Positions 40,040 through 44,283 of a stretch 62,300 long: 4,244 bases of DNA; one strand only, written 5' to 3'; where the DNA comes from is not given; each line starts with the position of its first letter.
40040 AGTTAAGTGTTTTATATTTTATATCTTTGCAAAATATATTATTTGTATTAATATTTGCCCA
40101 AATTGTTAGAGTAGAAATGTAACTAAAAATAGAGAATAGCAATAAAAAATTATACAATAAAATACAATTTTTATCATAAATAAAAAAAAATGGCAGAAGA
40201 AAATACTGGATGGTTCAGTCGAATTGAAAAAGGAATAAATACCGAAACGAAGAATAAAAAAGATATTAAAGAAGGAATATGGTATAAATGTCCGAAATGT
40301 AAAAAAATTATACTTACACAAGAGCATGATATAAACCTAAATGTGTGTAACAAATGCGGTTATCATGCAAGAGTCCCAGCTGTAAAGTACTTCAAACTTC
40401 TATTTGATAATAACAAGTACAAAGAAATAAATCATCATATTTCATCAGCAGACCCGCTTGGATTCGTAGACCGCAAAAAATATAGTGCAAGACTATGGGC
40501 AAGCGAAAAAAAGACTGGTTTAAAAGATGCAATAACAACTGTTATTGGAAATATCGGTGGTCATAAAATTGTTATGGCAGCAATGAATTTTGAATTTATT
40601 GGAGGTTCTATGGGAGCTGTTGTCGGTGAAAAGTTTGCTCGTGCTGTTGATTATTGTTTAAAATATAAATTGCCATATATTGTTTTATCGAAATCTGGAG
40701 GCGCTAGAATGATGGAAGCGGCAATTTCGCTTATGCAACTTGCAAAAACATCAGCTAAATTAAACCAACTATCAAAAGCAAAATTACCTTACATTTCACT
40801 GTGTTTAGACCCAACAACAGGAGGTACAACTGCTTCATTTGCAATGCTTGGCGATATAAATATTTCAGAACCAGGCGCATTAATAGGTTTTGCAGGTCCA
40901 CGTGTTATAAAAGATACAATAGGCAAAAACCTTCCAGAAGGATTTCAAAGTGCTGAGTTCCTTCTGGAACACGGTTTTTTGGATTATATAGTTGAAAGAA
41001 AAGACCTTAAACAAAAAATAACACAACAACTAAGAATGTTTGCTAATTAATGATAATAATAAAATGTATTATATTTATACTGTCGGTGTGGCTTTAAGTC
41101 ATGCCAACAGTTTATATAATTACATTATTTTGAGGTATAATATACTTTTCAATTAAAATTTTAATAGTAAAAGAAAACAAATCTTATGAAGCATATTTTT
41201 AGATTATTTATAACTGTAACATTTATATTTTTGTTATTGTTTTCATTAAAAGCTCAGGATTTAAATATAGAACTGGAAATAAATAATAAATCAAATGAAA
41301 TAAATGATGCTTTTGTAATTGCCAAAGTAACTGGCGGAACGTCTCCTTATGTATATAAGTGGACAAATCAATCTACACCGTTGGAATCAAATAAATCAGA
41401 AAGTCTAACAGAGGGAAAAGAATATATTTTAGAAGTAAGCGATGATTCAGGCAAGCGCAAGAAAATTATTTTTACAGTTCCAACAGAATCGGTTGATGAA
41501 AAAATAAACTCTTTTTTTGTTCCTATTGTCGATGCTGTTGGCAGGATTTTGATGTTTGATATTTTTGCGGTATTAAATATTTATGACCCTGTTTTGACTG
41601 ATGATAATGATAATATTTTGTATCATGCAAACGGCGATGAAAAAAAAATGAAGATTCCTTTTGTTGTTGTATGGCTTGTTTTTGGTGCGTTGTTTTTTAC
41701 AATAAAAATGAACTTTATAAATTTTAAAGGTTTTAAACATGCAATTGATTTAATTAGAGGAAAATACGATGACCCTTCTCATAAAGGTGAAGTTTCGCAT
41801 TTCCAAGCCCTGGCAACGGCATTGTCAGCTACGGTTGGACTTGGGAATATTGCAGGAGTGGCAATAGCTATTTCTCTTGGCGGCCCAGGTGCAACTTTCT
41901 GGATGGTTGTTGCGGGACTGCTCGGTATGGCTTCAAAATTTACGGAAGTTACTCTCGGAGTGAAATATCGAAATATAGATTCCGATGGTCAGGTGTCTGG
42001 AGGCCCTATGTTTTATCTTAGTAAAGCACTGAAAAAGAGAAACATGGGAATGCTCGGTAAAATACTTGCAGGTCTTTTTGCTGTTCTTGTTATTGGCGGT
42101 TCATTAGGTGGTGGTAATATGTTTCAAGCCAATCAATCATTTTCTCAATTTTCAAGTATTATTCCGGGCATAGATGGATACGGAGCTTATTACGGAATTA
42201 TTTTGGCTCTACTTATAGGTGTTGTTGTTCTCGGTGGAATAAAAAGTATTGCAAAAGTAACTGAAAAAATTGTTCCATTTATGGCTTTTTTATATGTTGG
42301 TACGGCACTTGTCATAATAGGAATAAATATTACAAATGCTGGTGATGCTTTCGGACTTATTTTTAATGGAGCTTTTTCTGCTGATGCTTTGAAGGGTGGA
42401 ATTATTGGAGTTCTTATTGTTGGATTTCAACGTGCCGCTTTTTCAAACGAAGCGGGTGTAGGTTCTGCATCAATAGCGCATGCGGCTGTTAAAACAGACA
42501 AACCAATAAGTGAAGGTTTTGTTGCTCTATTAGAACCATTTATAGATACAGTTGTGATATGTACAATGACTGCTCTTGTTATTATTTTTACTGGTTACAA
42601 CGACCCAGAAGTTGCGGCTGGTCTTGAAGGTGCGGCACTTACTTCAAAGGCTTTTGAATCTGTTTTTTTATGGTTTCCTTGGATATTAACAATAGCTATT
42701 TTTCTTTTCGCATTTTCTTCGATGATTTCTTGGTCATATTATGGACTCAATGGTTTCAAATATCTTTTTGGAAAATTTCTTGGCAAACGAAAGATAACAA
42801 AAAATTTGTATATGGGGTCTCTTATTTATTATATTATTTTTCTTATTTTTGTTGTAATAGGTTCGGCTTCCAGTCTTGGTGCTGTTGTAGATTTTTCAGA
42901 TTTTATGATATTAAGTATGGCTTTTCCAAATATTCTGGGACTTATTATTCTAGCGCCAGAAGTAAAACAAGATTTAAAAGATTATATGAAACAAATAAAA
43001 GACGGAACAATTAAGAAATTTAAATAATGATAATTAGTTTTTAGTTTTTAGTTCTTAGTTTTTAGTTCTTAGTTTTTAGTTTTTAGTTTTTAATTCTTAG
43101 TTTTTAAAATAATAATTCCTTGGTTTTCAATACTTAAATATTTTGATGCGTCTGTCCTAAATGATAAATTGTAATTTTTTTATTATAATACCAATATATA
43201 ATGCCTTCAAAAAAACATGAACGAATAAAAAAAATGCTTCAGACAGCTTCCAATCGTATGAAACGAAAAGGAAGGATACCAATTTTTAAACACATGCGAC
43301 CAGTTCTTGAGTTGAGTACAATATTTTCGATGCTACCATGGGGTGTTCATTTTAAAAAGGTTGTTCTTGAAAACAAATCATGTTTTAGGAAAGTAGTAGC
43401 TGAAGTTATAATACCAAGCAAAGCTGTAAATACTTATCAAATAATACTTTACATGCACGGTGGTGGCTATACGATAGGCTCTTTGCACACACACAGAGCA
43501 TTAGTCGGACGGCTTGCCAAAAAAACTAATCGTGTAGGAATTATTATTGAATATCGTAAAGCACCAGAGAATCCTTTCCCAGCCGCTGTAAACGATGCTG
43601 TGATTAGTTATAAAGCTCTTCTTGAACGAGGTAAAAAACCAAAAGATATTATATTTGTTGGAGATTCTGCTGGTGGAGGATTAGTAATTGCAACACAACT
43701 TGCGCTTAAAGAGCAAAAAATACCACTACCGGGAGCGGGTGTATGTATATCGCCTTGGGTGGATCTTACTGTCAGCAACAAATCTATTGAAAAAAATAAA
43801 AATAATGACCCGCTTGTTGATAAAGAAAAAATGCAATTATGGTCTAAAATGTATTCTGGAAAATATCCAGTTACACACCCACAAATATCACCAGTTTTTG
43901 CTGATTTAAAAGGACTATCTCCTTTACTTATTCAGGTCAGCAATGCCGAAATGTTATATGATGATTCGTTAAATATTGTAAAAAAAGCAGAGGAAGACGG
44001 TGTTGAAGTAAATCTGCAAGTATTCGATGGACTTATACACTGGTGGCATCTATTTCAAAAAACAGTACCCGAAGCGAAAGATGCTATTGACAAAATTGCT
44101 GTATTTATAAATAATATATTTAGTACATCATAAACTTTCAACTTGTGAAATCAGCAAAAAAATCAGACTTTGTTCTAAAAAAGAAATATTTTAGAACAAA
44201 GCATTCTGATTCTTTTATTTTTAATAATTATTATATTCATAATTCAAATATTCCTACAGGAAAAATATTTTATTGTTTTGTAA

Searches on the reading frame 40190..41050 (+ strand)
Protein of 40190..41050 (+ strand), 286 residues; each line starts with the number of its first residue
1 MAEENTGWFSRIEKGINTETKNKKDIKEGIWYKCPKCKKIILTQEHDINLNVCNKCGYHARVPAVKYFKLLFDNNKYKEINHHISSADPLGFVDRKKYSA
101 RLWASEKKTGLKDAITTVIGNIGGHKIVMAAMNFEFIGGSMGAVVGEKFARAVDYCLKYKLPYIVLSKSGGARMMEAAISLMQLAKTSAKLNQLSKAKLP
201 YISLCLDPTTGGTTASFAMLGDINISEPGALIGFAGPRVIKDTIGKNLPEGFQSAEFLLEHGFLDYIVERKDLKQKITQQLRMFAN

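Call 12: search_protein_families(library=ncbifam, proteins=[window:40190-41050:+], max_evalue=0.00001)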
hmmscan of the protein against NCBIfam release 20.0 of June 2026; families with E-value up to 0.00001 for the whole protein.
window:40190-41050:+ (286 aa): 4 families
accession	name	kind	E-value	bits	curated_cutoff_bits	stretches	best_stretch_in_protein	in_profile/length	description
TIGR00515.1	accD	equivalog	8.2e-110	366.6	317.45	1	7-284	2-279/285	acetyl-CoA carboxylase, carboxyltransferase subunit beta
TIGR01117.1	mmdA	subfamily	8.5e-17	61.1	998.8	1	64-247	33-203/512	methylmalonyl-CoA decarboxylase subunit alpha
TIGR03133.1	malonate_beta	equivalog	3e-15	56.3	278.15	1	98-247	32-186/274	biotin-independent malonate decarboxylase subunit beta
NF005530.0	PRK07189.1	equivalog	2.1e-14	53.4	228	1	97-246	41-195/303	biotin-independent malonate decarboxylase subunit beta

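Call 43: list_cluster_members(proteins=[window:40190-41050:+, window:34682-36463:+, window:41186-43027:+, window:36875-40027:+, window:11325-16886:-, window:46383-48539:-, window:44270-46195:-])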
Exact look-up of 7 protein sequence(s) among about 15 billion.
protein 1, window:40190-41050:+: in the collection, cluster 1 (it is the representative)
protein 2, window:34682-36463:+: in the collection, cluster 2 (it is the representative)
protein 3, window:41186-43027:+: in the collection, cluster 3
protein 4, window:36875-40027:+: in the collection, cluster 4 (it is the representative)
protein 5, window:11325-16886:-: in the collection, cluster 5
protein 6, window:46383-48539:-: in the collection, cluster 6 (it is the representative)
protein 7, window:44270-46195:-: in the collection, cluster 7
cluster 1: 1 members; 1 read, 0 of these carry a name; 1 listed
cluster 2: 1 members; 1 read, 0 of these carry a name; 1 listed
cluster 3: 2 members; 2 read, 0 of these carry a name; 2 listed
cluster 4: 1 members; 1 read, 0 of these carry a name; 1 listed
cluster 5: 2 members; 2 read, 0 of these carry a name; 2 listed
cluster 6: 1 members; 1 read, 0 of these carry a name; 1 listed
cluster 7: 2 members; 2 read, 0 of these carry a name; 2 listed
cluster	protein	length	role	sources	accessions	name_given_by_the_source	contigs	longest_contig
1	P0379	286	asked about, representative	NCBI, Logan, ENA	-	-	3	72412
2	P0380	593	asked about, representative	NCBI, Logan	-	-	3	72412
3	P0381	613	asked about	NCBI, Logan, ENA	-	-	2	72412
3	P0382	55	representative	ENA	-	-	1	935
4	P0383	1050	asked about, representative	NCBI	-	-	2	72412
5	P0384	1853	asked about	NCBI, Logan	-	-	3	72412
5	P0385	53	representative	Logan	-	-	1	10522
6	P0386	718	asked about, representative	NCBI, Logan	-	-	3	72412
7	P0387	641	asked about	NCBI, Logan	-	-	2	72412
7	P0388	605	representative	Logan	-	-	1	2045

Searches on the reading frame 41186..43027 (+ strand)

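Call 12: search_protein_families(library=ncbifam, proteins=[window:41186-43027:+], max_evalue=0.00001)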
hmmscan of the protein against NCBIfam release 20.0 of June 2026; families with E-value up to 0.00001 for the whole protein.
window:41186-43027:+ (613 aa): 1 family
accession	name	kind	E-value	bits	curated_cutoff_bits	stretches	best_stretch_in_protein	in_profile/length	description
TIGR00835.1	agcS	subfamily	3.2e-120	401.8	272.65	1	160-600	4-424/424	amino acid carrier protein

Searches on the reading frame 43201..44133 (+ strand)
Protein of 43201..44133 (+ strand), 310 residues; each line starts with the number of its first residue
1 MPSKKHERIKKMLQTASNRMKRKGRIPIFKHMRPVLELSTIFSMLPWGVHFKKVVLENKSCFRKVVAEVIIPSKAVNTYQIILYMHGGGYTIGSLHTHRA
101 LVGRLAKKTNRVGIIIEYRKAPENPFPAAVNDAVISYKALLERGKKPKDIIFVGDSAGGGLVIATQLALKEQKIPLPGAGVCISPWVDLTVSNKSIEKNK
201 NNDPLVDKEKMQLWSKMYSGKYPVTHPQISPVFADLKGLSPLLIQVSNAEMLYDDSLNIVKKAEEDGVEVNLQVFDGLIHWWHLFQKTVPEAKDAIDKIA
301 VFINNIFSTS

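Call 12: search_protein_families(library=ncbifam, proteins=[window:43201-44133:+], max_evalue=0.00001)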
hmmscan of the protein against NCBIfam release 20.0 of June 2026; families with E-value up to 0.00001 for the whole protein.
window:43201-44133:+ (310 aa): 7 families
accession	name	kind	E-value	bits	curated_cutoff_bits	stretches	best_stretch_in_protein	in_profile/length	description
NF058651.1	GESAG_HSLs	subfamily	5.5e-77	258.7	430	1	64-304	53-293/296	GESAG motif subfamily hormone-sensitive lipase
NF058649.1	GTSAG_HSLs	subfamily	7e-44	150.5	380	1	60-304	70-309/312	GTSAG motif subfamily hormone-sensitive lipase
NF058653.1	LipP1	equivalog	4.7e-40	137.3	350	1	77-300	69-297/300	LipP1 family hormone-sensitive lipase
NF033149.0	CHL_hydrolase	equivalog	7.8e-27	94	500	1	62-303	58-305/310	chloramphenicol hydrolase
NF058650.1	GCSAG_HSLs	subfamily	1.5e-26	93.7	410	1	59-304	62-310/314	GCSAG motif subfamily hormone-sensitive lipase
NF007547.0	PRK10162.1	equivalog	7.7e-24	84.2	389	1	66-305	73-317/321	acetyl esterase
NF052352.1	TriaclglyLipLipYMycb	equivalog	8.4e-18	64.7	450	1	149-288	258-383/397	triacylglycerol lipase LipY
